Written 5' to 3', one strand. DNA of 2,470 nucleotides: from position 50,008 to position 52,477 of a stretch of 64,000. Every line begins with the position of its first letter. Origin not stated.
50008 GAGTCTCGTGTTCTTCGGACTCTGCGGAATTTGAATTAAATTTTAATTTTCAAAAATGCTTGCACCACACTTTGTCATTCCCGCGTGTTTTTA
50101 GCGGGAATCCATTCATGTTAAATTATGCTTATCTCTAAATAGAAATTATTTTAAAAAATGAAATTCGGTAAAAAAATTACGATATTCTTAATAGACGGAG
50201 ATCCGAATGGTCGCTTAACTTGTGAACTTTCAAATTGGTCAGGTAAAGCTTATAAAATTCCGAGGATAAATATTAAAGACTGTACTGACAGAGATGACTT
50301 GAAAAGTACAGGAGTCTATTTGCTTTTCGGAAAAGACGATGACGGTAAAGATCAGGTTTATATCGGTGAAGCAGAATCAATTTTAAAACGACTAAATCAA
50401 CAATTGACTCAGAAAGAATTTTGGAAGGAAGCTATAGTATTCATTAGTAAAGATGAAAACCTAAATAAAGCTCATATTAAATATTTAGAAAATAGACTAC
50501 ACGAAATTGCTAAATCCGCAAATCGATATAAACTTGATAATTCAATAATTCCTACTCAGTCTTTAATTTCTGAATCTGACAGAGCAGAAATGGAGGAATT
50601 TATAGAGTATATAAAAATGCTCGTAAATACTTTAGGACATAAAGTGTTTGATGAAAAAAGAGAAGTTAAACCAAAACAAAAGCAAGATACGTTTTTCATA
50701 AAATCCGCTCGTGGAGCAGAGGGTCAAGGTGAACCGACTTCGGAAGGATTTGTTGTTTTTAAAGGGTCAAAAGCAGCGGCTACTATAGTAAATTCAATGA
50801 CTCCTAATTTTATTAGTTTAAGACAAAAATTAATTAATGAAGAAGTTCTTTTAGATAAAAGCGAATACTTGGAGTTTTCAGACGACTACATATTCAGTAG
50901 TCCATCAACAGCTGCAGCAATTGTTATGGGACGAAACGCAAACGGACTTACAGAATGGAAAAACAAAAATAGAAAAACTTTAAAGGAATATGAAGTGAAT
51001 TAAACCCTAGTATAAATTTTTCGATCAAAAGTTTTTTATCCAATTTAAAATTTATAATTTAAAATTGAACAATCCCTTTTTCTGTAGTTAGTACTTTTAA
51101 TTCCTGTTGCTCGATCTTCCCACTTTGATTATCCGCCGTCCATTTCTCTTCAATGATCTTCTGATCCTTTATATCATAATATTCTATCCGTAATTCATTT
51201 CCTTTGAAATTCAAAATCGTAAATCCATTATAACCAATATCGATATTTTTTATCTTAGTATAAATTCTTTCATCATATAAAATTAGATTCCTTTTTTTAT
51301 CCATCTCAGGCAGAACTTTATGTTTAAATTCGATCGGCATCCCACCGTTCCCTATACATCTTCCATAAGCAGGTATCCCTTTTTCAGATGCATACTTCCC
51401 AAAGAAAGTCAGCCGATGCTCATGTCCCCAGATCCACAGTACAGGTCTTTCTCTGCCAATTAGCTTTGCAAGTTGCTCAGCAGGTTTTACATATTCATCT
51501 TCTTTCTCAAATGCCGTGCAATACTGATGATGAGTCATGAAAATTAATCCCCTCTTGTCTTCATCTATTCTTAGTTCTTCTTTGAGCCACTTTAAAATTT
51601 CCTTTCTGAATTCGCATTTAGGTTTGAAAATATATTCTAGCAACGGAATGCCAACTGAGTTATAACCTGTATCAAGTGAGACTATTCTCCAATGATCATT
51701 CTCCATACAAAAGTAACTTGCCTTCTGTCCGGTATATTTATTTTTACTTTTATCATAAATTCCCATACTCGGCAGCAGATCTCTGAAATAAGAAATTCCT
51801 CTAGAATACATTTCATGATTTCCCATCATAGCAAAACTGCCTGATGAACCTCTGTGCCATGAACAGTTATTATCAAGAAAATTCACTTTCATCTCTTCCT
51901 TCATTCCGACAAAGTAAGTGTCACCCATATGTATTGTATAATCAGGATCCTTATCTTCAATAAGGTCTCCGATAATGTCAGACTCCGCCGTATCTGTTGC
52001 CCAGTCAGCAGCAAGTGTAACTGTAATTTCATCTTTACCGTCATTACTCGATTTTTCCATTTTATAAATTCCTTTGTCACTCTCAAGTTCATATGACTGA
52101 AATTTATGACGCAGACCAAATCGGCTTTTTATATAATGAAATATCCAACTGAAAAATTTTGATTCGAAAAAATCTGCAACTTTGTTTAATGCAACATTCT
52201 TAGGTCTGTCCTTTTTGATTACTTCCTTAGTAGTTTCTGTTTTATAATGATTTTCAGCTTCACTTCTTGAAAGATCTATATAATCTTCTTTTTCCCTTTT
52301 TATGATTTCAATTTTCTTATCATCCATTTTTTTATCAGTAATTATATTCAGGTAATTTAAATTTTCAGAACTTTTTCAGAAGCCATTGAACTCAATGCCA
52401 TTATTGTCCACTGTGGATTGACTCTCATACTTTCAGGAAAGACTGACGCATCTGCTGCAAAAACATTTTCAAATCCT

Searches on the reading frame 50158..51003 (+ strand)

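Call 95: search_protein_families(library=pfam, proteins=[window:50158-51003:+], max_evalue=0.001)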
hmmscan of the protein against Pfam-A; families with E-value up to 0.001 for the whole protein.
window:50158-51003:+ (281 aa): 1 family
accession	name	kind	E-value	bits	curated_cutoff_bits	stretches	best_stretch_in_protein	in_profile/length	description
PF14267.11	DUF4357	-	7.6e-22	77.5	38.4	1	222-275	1-54/54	Domain of unknown function (DUF4357)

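Call 97: search_protein_families(library=padloc, proteins=[window:50158-51003:+], max_evalue=0.01)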
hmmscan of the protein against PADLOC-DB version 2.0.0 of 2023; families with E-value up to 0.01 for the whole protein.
window:50158-51003:+ (281 aa): 7 families
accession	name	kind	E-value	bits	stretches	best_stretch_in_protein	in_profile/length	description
PDLC04925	PDC-S14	-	2.6e-120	398.9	1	1-279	13-295/301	-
PDLC04923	PDC-S14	-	1.7e-107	357.2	1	1-279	21-310/320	-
PDLC04922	PDC-S14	-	4.2e-60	201.6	2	7-176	6-170/305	-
PDLC04924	PDC-S14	-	5.9e-25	86.5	1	36-270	35-272/280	-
PDLC04921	PDC-S14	-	1.1e-22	78.7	1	47-272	45-258/280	-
PDLC02190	DUF3780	-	9.1e-19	65.8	1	121-278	194-355/361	-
PDLC05040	PDC-S57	-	3.4e-09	34.9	1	195-279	149-225/229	-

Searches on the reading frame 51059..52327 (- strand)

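Call 95: search_protein_families(library=pfam, proteins=[window:51059-52327:-], max_evalue=0.001)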
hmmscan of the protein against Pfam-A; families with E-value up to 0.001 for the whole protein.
window:51059-52327:- (422 aa): 1 family
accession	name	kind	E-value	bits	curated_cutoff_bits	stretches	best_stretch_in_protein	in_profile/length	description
PF00149.33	Metallophos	-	2.1e-09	38.5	21.5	1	118-305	21-190/191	Calcineurin-like phosphoesterase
